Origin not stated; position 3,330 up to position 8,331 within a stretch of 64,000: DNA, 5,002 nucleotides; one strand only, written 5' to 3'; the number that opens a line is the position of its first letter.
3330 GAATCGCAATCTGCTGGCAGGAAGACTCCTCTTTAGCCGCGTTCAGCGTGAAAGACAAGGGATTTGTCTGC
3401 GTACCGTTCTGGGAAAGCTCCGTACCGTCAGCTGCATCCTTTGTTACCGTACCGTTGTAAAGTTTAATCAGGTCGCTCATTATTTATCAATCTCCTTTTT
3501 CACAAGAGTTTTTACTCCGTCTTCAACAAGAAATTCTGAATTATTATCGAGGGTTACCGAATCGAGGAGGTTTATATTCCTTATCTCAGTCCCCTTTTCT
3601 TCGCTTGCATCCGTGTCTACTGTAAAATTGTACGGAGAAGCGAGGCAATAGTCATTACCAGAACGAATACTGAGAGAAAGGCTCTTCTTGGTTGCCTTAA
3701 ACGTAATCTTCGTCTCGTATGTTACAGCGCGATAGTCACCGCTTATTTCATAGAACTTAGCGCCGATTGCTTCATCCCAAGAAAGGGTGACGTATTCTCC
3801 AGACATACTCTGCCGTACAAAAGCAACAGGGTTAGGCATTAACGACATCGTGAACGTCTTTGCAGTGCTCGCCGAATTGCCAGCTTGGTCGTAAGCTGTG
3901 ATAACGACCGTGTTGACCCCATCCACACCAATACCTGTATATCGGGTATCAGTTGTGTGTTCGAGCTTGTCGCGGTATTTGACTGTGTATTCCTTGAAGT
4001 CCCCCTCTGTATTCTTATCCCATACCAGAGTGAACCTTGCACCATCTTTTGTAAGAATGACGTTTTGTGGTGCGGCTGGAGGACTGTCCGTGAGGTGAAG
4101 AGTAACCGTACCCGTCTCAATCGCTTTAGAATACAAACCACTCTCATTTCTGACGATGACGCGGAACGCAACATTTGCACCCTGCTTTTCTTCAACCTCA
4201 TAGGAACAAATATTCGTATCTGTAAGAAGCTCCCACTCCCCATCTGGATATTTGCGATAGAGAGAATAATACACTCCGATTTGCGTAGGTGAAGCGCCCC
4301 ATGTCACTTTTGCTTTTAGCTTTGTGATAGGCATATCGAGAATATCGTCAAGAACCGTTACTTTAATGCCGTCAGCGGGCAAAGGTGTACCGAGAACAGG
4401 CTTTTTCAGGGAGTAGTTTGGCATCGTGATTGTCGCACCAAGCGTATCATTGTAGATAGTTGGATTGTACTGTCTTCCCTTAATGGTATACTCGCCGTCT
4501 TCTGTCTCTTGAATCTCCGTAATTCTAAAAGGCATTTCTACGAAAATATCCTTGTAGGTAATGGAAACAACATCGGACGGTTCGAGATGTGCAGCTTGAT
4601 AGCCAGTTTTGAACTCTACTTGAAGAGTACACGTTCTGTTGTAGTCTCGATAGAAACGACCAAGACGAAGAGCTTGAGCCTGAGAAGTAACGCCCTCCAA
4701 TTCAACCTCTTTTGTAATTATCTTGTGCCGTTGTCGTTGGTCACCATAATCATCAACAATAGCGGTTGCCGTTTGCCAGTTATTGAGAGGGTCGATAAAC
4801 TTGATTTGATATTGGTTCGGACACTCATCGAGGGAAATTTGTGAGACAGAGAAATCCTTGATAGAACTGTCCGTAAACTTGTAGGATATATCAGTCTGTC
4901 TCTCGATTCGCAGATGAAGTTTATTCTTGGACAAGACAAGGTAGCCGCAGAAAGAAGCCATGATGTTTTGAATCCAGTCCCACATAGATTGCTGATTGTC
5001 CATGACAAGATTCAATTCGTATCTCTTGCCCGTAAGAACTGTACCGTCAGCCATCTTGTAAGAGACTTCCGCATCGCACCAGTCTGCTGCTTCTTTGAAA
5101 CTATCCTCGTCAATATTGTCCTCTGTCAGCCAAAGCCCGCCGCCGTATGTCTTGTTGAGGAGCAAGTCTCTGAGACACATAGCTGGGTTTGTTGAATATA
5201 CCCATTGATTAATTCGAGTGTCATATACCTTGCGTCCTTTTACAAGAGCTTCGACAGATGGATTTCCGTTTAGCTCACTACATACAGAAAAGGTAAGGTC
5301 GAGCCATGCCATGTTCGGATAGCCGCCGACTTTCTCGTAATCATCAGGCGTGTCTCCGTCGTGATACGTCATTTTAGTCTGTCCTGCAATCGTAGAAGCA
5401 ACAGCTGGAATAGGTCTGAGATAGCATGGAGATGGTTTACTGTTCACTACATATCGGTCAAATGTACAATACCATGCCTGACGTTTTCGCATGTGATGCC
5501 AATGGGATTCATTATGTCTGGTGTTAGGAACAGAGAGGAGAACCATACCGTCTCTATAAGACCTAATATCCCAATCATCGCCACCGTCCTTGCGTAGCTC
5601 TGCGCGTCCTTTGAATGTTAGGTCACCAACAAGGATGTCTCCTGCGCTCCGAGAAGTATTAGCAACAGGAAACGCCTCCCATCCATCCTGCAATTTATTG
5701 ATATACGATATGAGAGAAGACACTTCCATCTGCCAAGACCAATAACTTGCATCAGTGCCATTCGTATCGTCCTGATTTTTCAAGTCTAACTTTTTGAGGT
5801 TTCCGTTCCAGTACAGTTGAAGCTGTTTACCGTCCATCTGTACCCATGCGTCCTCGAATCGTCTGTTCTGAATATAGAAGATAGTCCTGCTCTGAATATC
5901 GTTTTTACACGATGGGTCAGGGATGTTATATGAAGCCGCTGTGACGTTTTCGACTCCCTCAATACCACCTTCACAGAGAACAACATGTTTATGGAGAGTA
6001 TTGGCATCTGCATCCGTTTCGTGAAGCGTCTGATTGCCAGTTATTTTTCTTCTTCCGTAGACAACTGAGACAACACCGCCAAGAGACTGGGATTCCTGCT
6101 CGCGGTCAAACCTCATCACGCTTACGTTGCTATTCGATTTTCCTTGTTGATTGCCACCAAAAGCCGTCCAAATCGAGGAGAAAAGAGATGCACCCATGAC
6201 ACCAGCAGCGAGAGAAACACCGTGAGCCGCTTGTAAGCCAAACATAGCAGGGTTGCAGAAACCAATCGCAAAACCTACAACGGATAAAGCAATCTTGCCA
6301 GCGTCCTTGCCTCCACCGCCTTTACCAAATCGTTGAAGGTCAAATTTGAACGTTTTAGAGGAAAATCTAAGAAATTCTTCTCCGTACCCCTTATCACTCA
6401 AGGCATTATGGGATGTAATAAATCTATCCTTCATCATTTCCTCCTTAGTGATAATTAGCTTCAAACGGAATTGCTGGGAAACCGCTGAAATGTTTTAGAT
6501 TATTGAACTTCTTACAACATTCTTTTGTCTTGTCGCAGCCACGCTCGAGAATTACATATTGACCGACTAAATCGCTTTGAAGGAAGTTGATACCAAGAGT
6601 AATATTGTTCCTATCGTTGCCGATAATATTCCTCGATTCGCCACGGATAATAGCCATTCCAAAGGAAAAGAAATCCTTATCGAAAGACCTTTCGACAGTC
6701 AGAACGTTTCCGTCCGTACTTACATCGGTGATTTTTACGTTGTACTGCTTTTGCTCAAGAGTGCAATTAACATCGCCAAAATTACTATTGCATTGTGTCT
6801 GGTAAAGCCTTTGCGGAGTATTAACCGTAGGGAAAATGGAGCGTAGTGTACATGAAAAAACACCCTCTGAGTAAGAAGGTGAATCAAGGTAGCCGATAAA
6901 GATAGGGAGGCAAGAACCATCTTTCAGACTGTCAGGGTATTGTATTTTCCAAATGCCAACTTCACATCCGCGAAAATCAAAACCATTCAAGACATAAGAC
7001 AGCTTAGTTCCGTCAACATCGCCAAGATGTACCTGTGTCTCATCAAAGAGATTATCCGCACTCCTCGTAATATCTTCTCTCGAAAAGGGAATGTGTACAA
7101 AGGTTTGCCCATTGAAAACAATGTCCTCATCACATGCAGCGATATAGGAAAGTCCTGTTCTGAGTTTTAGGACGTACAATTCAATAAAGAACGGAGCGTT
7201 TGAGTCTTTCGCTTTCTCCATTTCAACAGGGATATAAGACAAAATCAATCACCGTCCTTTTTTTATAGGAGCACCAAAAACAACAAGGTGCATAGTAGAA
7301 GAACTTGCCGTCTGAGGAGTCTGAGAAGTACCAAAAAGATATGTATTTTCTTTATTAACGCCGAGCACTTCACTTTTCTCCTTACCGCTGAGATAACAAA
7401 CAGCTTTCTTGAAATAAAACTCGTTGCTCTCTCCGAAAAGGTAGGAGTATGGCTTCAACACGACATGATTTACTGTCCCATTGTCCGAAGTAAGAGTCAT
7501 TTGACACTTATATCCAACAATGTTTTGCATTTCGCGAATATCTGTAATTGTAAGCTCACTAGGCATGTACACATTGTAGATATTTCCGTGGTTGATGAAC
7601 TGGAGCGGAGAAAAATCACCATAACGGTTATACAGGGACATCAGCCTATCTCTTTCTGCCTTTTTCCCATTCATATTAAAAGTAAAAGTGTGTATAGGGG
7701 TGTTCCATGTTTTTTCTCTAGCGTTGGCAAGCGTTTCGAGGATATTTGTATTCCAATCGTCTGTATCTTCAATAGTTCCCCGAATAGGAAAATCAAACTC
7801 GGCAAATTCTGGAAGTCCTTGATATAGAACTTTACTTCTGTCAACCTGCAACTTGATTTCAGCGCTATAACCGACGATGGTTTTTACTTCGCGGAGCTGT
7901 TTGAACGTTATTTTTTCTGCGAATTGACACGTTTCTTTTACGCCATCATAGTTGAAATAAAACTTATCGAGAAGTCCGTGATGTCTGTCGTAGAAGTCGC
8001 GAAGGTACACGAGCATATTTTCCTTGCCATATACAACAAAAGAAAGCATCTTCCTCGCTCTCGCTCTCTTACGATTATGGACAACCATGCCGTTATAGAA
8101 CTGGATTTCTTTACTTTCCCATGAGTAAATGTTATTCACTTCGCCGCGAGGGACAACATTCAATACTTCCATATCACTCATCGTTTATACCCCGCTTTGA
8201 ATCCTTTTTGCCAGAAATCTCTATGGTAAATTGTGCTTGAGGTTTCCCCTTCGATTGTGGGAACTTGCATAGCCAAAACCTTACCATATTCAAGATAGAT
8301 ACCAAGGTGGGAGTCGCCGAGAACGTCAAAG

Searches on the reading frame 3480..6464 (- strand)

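Call 49: search_protein_families(library=phrogs, proteins=[window:3480-6464:-], max_evalue=0.00001)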
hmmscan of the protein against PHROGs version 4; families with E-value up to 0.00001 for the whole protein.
window:3480-6464:- (994 aa): 11 families
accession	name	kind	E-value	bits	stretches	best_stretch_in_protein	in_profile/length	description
phrog_31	-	tail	2.2e-96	325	2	382-871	472-1058/1565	central tail fiber J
phrog_5616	-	tail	4e-34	119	1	399-809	200-644/873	tail fiber protein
phrog_1727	-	tail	2.8e-30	105.7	1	420-636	271-484/1174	tail protein and host specificity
phrog_2589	-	tail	1.2e-26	92.6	1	420-636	273-484/3686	tail protein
phrog_37728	-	unknown function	1.4e-25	89.7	1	396-834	169-599/1894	-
phrog_1101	-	tail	3.4e-21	75.9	1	425-662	226-456/1405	tail protein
phrog_10652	-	unknown function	9.6e-20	72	1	413-654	15-256/328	-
phrog_7997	-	tail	2.8e-18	66.8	1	452-636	3-186/589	tail protein and host specificity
phrog_2148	-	tail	2.8e-17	63.3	1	413-639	8-230/901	tail fiber protein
phrog_469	-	tail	1.6e-08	34.1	1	486-635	619-768/903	tail protein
phrog_15723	-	unknown function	1e-07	32.9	1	439-621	10-193/223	-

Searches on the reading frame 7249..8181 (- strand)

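Call 49: search_protein_families(library=phrogs, proteins=[window:7249-8181:-], max_evalue=0.00001)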
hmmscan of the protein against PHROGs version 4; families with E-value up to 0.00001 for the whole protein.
window:7249-8181:- (310 aa): 1 family
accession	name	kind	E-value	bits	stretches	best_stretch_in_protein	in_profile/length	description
phrog_38152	-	unknown function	6.9e-53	180.7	1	1-230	1-230/234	-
